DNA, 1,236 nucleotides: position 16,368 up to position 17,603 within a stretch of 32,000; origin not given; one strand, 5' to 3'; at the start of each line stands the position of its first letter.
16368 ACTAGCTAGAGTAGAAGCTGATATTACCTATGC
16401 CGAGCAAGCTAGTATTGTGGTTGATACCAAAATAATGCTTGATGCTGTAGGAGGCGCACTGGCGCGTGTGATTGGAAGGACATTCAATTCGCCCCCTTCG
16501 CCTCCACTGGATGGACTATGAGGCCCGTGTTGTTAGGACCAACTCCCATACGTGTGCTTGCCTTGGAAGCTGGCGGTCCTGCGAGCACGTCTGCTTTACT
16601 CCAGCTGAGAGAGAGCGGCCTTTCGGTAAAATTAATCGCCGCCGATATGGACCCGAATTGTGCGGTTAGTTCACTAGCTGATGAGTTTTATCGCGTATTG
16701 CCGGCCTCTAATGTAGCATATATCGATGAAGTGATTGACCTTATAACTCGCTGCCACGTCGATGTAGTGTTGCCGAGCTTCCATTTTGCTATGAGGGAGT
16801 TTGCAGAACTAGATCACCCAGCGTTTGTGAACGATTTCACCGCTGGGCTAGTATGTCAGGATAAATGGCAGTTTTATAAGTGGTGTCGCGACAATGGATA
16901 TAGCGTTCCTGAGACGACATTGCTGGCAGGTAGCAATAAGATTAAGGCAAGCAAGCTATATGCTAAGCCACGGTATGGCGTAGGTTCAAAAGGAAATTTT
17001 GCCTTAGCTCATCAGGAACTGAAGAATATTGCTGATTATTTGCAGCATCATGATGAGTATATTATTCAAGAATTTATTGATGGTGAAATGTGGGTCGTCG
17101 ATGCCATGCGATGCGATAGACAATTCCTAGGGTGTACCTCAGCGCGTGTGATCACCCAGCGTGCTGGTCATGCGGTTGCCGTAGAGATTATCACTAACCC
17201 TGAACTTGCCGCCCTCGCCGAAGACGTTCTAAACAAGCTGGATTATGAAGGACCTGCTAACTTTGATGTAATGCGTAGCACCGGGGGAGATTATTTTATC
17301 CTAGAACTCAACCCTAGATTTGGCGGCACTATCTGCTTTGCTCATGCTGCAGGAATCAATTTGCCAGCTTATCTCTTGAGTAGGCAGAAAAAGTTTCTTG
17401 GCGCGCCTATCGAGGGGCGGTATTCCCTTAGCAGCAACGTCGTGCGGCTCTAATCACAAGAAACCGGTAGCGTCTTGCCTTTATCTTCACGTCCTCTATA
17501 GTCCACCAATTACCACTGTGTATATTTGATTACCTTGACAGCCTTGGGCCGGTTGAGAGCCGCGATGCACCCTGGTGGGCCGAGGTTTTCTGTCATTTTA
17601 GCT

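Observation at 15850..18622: tRNA-adjacent cluster: PglC-type PGT overlapping an ATP-grasp ligase, then an orphan acidic peptide and a lycopene-cyclase-domain membrane protein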

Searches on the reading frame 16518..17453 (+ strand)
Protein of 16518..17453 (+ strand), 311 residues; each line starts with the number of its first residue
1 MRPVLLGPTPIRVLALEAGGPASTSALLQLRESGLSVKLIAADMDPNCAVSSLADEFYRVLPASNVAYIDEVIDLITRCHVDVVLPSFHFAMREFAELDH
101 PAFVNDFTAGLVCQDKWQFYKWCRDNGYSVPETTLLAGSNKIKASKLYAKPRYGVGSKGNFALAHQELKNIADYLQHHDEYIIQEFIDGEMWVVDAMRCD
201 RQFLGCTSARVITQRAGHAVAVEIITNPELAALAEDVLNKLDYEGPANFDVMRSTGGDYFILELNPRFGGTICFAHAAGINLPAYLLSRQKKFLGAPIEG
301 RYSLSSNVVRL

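Call 4: search_protein_families(library=pfam, proteins=[window:16518-17453:+], max_evalue=0.01)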
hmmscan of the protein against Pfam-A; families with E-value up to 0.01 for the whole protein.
window:16518-17453:+ (311 aa): 3 families
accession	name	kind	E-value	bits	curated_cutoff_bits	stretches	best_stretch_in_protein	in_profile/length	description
PF02655.19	ATP-grasp_3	-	5.6e-18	66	23.2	1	113-271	1-160/160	ATP-grasp domain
PF15632.11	ATPgrasp_Ter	-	2.3e-12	47.3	29.1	1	179-291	3-109/131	ATP-grasp in the biosynthetic pathway with Ter operon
PF21360.3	PylC-like_N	-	7e-06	26.5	27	1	36-89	22-75/96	PylC-like, N-terminal domain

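Call 5: search_protein_families(library=ncbifam, proteins=[window:16518-17453:+], max_evalue=0.01)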
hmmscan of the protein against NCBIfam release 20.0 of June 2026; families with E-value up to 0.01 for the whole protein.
window:16518-17453:+ (311 aa): 12 families
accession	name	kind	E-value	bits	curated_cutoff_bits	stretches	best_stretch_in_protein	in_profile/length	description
NF009402.0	PRK12767.1-1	equivalog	8.9e-29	100.3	218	1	18-301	11-307/329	carbamoyl phosphate synthase-like protein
NF009406.0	PRK12767.1-5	equivalog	3.8e-28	98.5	271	1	36-291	27-294/327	carbamoyl phosphate synthase-like protein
NF009405.0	PRK12767.1-4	equivalog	1.5e-27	96.5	390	1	28-291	18-289/320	carbamoyl phosphate synthase-like protein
NF009404.0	PRK12767.1-3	equivalog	1.3e-24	86.7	316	1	38-289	27-305/344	carbamoyl phosphate synthase-like protein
NF009403.0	PRK12767.1-2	equivalog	1.2e-18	67.4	286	1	38-242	23-240/342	carbamoyl phosphate synthase-like protein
NF005315.0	PRK06849.1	equivalog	1.7e-17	63.5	406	1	30-276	24-284/389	hypothetical protein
NF053643.1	Ddl_archaea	equivalog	2.7e-08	33.2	500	1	65-278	55-282/367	putative pseudomurein biosynthesis ATP-grasp protein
NF002563.0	PRK02186.1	subfamily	1.5e-07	30.1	625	1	109-272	101-281/890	argininosuccinate lyase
TIGR00768.1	rimK_fam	subfamily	5.9e-05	22.6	143.4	1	87-287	59-273/276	RimK family alpha-L-glutamate ligase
TIGR03909.1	pyrrolys_PylC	equivalog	0.00035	19.4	248.3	1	33-287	21-274/374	3-methylornithine--L-lysine ligase PylC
NF040722.1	MfnD_Meth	equivalog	0.0024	17.4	400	1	178-273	158-256/288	tyramine--L-glutamate ligase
NF009781.0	PRK13278.1-6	subfamily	0.0065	15.4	603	1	90-192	99-195/356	formate--phosphoribosylaminoimidazolecarboxamide ligase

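Call 9: find_homologous_proteins(query=window:16518-17453:+)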
Query window:16518-17453:+ (311 aa): 31 proteins with E <= 0.001 among 3371 candidates.
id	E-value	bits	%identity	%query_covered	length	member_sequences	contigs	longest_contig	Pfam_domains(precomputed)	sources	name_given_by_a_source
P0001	2.1e-208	709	100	100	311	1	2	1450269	PF15632.12,PF02655.20,PF21360.4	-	-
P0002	4.1e-117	409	62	96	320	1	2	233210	PF15632.12,PF02655.20,PF21360.4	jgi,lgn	jgi:carbamoyl-phosphate synthase large subunit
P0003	2.9e-113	396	59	96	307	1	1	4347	PF15632.12,PF02655.20,PF21360.4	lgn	-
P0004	9.1e-20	89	27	89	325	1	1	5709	PF13535.12,PF15632.12,PF08443.17,PF02655.20,PF21360.4,PF07478.19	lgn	-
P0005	1.0e-16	79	29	71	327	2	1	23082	PF13535.12,PF15632.12,PF02786.23,PF08443.17,PF02655.20,PF21360.4,PF07478.19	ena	-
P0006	2.6e-13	68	29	72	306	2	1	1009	PF13535.12,PF15632.12,PF02786.23,PF02655.20,PF21360.4,PF07478.19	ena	-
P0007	2.9e-13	68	24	88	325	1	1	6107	PF13535.12,PF15632.12,PF02655.20,PF21360.4,PF07478.19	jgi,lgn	jgi:carbamoyl-phosphate synthase large subunit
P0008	7.9e-13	66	30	89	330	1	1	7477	PF13535.12,PF15632.12,PF02655.20,PF21360.4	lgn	-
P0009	1.0e-12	66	26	88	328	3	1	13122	PF02655.20,PF21360.4,PF07478.19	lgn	-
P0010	2.1e-11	62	25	90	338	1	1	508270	PF13535.12,PF15632.12,PF02655.20,PF21360.4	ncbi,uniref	ncbi:ATP-grasp domain-containing protein [Carboxylicivirga sp. RSCT41]|uniref:ATP-grasp domain-conta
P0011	9.5e-11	59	24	82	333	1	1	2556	PF15632.12,PF02655.20,PF21360.4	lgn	-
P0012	2.7e-10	58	27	88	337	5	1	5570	PF13535.12,PF15632.12,PF02786.23,PF08443.17,PF02655.20,PF21360.4,PF07478.19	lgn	-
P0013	1.1e-9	56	23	82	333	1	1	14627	PF15632.12,PF02655.20,PF21360.4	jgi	-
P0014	1.2e-9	56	30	66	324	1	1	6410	PF13535.12,PF15632.12,PF02655.20,PF21360.4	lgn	-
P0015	1.3e-9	56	23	82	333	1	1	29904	PF15632.12,PF02655.20,PF21360.4,PF07478.19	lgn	-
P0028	2.5e-5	42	31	36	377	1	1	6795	PF15632.12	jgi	jgi:D-aspartate ligase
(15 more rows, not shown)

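Call 10: find_encoding_contigs(protein=P0002, flank=10000, max_places=4)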
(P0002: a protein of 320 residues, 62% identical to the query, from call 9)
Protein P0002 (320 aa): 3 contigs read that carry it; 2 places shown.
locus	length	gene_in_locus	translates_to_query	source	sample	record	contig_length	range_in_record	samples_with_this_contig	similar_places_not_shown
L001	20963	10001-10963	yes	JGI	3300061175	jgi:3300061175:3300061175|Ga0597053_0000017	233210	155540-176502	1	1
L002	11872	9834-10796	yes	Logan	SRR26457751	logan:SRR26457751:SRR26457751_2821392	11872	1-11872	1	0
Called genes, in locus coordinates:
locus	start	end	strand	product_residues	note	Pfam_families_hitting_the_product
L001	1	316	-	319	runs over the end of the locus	PF00005:ABC_tran, PF13304:AAA_21, PF13732:DrrA1-3_C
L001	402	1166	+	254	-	PF00440:TetR_N, PF02909:TetR_C_1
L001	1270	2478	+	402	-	PF00512:HisKA, PF02518:HATPase_c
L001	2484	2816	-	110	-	PF03795:YCII (weak)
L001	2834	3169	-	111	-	PF12840:HTH_20, PF01022:HTH_5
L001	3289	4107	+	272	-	-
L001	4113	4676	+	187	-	PF08002:DUF1697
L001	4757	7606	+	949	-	PF19077:Big_13 (faint), PF00059:Lectin_C, PF00041:fn3 (faint)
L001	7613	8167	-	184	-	-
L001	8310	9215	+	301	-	-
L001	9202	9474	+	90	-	-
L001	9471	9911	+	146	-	PF00903:Glyoxalase, PF13468:Glyoxalase_3 (weak), PF13669:Glyoxalase_4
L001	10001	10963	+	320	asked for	PF21360:PylC-like_N (weak), PF02655:ATP-grasp_3, PF15632:ATPgrasp_Ter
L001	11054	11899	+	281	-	PF00892:EamA (weak)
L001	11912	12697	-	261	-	PF03372:Exo_endo_phos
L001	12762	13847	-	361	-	-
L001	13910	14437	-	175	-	PF13238:AAA_18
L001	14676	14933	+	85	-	PF00076:RRM_1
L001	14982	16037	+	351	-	PF02786:CPSase_L_D2 (weak), PF07478:Dala_Dala_lig_C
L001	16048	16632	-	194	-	-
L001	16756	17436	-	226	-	-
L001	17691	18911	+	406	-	PF09509:Hypoth_Ymh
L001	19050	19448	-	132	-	-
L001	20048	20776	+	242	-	PF02397:Bac_transf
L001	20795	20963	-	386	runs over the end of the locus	-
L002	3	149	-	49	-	?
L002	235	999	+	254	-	PF00440:TetR_N, PF02909:TetR_C_1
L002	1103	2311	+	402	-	PF00512:HisKA, PF02518:HATPase_c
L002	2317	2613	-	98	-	PF03795:YCII (weak)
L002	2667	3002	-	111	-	PF12840:HTH_20, PF01022:HTH_5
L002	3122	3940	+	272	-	-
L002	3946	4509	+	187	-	PF08002:DUF1697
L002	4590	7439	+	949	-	PF19077:Big_13 (faint), PF00059:Lectin_C, PF00041:fn3 (faint)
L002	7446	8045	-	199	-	-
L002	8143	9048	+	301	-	-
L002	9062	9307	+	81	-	-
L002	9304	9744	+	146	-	PF00903:Glyoxalase, PF13468:Glyoxalase_3 (weak), PF13669:Glyoxalase_4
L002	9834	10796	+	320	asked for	PF21360:PylC-like_N (weak), PF02655:ATP-grasp_3, PF15632:ATPgrasp_Ter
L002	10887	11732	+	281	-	PF00892:EamA (weak)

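Call 11: find_encoding_contigs(protein=P0003, flank=10000, max_places=4)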
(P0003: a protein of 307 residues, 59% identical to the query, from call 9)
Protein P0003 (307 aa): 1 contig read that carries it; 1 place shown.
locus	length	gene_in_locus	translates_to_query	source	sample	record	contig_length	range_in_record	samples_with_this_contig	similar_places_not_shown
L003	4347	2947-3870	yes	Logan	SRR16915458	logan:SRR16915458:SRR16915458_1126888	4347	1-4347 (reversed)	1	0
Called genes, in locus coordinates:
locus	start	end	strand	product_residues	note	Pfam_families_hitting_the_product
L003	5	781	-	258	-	PF12730:ABC2_membrane_4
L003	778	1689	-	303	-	PF00005:ABC_tran, PF13304:AAA_21 (weak)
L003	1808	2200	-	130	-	PF08818:DUF1801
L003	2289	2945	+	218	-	PF02397:Bac_transf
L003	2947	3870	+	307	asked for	PF21360:PylC-like_N (weak), PF02655:ATP-grasp_3, PF15632:ATPgrasp_Ter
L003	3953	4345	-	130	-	?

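Call 19: find_encoding_contigs(protein=window:16518-17453:+, flank=10000, max_places=3)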
Protein window:16518-17453:+ (311 aa): 4 contigs read that carry it; 3 places shown.
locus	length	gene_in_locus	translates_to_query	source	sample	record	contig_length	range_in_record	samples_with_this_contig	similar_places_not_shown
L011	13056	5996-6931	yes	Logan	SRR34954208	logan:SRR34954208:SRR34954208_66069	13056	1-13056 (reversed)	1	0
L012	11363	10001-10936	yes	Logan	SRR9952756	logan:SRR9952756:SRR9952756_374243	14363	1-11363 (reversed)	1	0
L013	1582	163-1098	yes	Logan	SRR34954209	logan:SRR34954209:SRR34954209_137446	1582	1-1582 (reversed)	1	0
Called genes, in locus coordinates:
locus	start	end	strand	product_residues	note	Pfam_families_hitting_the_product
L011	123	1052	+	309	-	PF01544:CorA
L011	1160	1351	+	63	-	-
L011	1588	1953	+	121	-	-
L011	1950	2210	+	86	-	PF15738:YafQ_toxin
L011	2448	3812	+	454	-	PF00657:Lipase_GDSL, PF13472:Lipase_GDSL_2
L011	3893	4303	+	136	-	-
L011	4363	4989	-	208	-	-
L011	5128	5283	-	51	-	-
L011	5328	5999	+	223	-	PF02397:Bac_transf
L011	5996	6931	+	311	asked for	PF21360:PylC-like_N (weak), PF02655:ATP-grasp_3, PF15632:ATPgrasp_Ter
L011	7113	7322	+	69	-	-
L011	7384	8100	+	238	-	PF18916:Lycopene_cyc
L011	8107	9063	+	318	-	-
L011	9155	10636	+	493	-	-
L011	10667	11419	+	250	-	PF00561:Abhydrolase_1, PF12146:Hydrolase_4, PF12697:Abhydrolase_6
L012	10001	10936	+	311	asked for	PF21360:PylC-like_N (weak), PF02655:ATP-grasp_3, PF15632:ATPgrasp_Ter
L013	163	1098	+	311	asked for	PF21360:PylC-like_N (weak), PF02655:ATP-grasp_3, PF15632:ATPgrasp_Ter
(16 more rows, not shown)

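Call 21: search_solved_structures(query=window:16518-17453:+, max_evalue=0.01, show_alignments=2)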
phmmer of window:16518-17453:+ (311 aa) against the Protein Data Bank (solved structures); distinct sequences matched with E-value up to 0.01: 1.
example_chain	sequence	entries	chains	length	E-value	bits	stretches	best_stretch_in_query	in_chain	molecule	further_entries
2pn1_A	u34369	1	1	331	5.3e-17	65.2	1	38-302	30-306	Carbamoylphosphate synthase large subunit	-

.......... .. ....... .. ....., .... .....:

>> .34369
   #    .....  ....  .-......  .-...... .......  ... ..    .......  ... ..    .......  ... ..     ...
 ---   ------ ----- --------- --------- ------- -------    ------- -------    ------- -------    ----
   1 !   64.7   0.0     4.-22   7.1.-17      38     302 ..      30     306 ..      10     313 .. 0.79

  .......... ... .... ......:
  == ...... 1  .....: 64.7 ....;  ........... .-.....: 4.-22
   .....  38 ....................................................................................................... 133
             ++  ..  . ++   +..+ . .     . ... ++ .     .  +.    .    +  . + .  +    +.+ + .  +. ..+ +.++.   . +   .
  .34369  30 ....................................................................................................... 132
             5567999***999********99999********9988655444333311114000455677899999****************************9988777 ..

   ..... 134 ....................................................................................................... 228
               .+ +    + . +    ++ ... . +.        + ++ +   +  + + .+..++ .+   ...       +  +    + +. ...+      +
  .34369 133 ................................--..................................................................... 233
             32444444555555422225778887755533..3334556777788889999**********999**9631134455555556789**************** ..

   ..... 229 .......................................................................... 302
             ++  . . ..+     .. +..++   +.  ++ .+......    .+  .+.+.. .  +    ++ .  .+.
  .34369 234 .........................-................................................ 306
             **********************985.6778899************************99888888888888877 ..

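Call 39: find_related_loci(query=A5, collection=metagenome_contigs, flank=10000)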
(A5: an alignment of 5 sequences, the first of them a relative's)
Query A5 (311 aa) in metagenome_contigs; peptide patterns used: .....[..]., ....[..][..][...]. (x = any residue, [..] = any of these).
214 stretches matched a pattern; 2 encode a relative of the query (tblastn E <= 1e-3); 2 distinct loci.
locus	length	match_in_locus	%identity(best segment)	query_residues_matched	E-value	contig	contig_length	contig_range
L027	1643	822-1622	24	13-267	3e-19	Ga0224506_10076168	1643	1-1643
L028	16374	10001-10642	23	75-281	1e-9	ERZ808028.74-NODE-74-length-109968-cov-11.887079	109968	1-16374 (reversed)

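Call 40: predict_structure(alignment_id=A4)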
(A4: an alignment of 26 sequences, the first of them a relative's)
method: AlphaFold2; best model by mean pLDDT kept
length: 311 residues; sequences in the alignment: 26
mean_pLDDT: 85.9   pTM: 0.84
mean pLDDT of the five models: 85.9, 84.5, 81.2, 79.9, 79.1
residues with pLDDT >= 90: 162; 70-90: 112; 50-70: 31; < 50: 6
segments of 3 or more residues with pLDDT < 50: 307-311
pLDDT, mean of each block of 10 residues (from residue 1): 64 89 88 94 88 91 86 91 74 60 63 89 97 93 93 80 93 87 95 91 91 84 95 96 88 97 85 88 88 87 62 37
secondary structure, 60 per line:
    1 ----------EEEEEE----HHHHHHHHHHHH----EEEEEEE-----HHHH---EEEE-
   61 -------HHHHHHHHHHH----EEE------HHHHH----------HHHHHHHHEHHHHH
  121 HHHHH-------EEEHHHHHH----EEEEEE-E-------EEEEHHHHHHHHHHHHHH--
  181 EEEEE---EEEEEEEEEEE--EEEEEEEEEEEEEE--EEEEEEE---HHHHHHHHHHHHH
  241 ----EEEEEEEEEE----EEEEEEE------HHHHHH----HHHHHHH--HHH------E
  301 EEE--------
elements in order: E11-16 H21-32 E37-43 H49-52 E56-59 H68-78 E83-85 H92-96 H107-114 H116-125 E133-135 H136-141 E146-151 E161-164 H165-178 E181-185 E189-199 E202-215 E218-224 H228-240 E245-254 E259-265 H272-277 H282-288 E300-303

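Call 43: fold_search(model_id=the predicted structure, library=pdb)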
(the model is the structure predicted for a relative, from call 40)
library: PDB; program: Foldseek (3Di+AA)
matches with E <= 10: 1940; with E <= 0.001: 535
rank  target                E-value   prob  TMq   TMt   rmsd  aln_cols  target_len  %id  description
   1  2pn1                  1.7e-21  1.00  0.78  0.79   3.3       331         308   21  Crystal structure of carbamoylphosphate synthase large subunit (split gene in MJ) (ZP_00538348.1) from Exiguobacterium s (released 2007-05-08)
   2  4ffl                  1.7e-18  1.00  0.70  0.63   3.3       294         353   18  PylC in complex with L-lysine (released 2012-09-19)
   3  4ffr                  5.8e-18  1.00  0.70  0.63   3.6       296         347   20  SeMet-labeled PylC (remote) (released 2012-09-19)
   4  4ffm                  1.3e-16  1.00  0.66  0.60   4.6       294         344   18  PylC in complex with L-lysine-Ne-D-ornithine (cocrystallized with L-lysine-Ne-D-ornithine) (released 2012-09-19)
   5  3ouz_A                2.0e-16  1.00  0.72  0.52   4.7       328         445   16  Crystal Structure of Biotin Carboxylase-ADP complex from Campylobacter jejuni (released 2010-10-13)
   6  3tw6_B                4.4e-16  1.00  0.73  0.23   4.5       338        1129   15  Structure of Rhizobium etli pyruvate carboxylase T882A with the allosteric activator, acetyl coenzyme-A (released 2011-10-19)
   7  3v4s_B                4.4e-16  1.00  0.70  0.59   5.0       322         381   15  Crystal Structure of ADP-ATP complex of purK: N5-carboxyaminoimidazole ribonucleotide synthetase (released 2013-02-13)
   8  3ouu_A                5.3e-16  1.00  0.71  0.52   4.8       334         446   16  Crystal Structure of Biotin Carboxylase-beta-gamma-ATP Complex from Campylobacter jejuni (released 2010-10-20)
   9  3vot_B                5.3e-16  1.00  0.69  0.56   4.6       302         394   16  Crystal structure of L-amino acid ligase from Bacillus licheniformis (released 2012-11-07)
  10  9yx2_B                6.4e-16  1.00  0.68  0.46   5.4       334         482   14  Structure of the long chain acyl-CoA carboxylase complex from Mycobacterium smegmatis with ATP, bicarbonate, and propi (released 2025-11-26)
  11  7zz4                  7.2e-16  1.00  0.75  0.53   4.1       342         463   13  Cryo-EM structure of "BC closed" conformation of Lactococcus lactis pyruvate carboxylase with acetyl-CoA (released 2022-10-12)
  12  8zuz_A                7.2e-16  1.00  0.68  0.35   5.2       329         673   16  Structure of G131R-hPCC BCCP-BC Conformation (released 2025-11-19)
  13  8zux_A                1.0e-15  1.00  0.71  0.40   4.8       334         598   16  Structure of G668R-hPCC (released 2025-11-19)
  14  7zz8_B                1.2e-15  1.00  0.71  0.24   4.6       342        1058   15  Cryo-EM structure of Lactococcus lactis pyruvate carboxylase with acetyl-CoA and cyclic di-AMP (released 2022-10-12)
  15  9ubg_A                1.8e-15  1.00  0.69  0.23   4.5       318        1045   15  Cryo-EM structure of Pyruvate carboxylase from Mycobacterium tuberculosis in complex with Acetyl-CoA and ADP (released 2025-05-07)
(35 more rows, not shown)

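Call 51: search_dna_similar(query=window:16518-17453:+, collection=plasmids, mode=protein, max_evalue=0.001, max_rows=15)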
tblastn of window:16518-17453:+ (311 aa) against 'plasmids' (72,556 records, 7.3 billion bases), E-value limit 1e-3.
Records with a match: 63; places in all: 67; records where one place covers at least 80% of the query: 47.
Best place of each record, by identity: <60% 63.
By first word of the organism name: Ensifer 8; Rhizobium 8; Azospirillum 7; Sinorhizobium 4; Bacillus 3; Halorussus 2; Halobaculum 2; Escherichia 2; Haloterrigena 2; Haloprofundus 2; and 22 more.
By predicted mobility (MOB-suite, as given by PLSDB): non-mobilizable 51; conjugative 6; mobilizable 6.
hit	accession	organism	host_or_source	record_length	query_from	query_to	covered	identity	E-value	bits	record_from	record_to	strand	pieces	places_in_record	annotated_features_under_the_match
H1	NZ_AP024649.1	Arthrobacter sp. StoSoilB13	-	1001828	11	275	85%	28.5%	2e-7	60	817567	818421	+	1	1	none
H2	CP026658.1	Deltaproteobacteria bacterium Smac51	cockroach,pure culture,hindgut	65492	10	309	96%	24.9%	5e-11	71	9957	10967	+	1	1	carbamoyl phosphate synthase | metallophosphoesterase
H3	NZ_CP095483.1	Halorientalis litorea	cell culture,salt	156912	13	285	88%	26.8%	3e-9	66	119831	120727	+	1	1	ATP-grasp domain-containing protein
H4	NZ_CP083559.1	Leisingera sp. S132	-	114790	7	287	90%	26.0%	1e-8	63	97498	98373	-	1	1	ATP-grasp domain-containing protein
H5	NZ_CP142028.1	Haloarcula sp. GH36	cell culture,inland salt lake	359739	11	283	88%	26.3%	4e-15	83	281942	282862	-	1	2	ATP-grasp domain-containing protein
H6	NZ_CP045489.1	Natronorubrum aibiense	single cell,Xinjiang Aibi Salt Lake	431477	22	298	89%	25.9%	8e-12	73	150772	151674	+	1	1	ATP-grasp domain-containing protein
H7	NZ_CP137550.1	Streptomyces sp. N50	Selaginella tamariscina,cell ...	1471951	10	288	90%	25.2%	5e-6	56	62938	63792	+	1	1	record has no annotation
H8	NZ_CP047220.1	Sphingobium yanoikuyae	cell culture,sludge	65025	34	298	85%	26.4%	7e-10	67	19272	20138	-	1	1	ATP-grasp domain-containing protein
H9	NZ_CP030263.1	Ensifer adhaerens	Zea mays,whole organism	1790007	31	288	83%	27.1%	1e-6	58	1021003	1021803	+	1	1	none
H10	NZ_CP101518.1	Ensifer adhaerens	cell cuture,rhizosphere soil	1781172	10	288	90%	25.0%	7e-14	79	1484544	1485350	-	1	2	none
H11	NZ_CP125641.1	Rhizobium sp. BT03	Phaseolus vulgaris,Pure culture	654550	4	267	85%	26.3%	3e-5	53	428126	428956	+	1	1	ATP-grasp domain-containing protein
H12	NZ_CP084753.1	Roseateles sp. XES5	Xenopus laevis,bacterial culture,swab ...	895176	5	267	85%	26.4%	1e-6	57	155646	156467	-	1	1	ATP-grasp domain-containing protein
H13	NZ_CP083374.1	Ensifer canadensis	Melilotus albus,Cell Culture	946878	35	311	89%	24.9%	1e-9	67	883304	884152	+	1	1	ATP-grasp domain-containing protein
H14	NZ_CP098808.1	Ensifer adhaerens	whole organism,soil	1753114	31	288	83%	26.7%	1e-6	57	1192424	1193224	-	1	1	none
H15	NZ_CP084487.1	Ensifer adhaerens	cellculture,soil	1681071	31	287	83%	26.8%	6e-6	55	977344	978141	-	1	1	none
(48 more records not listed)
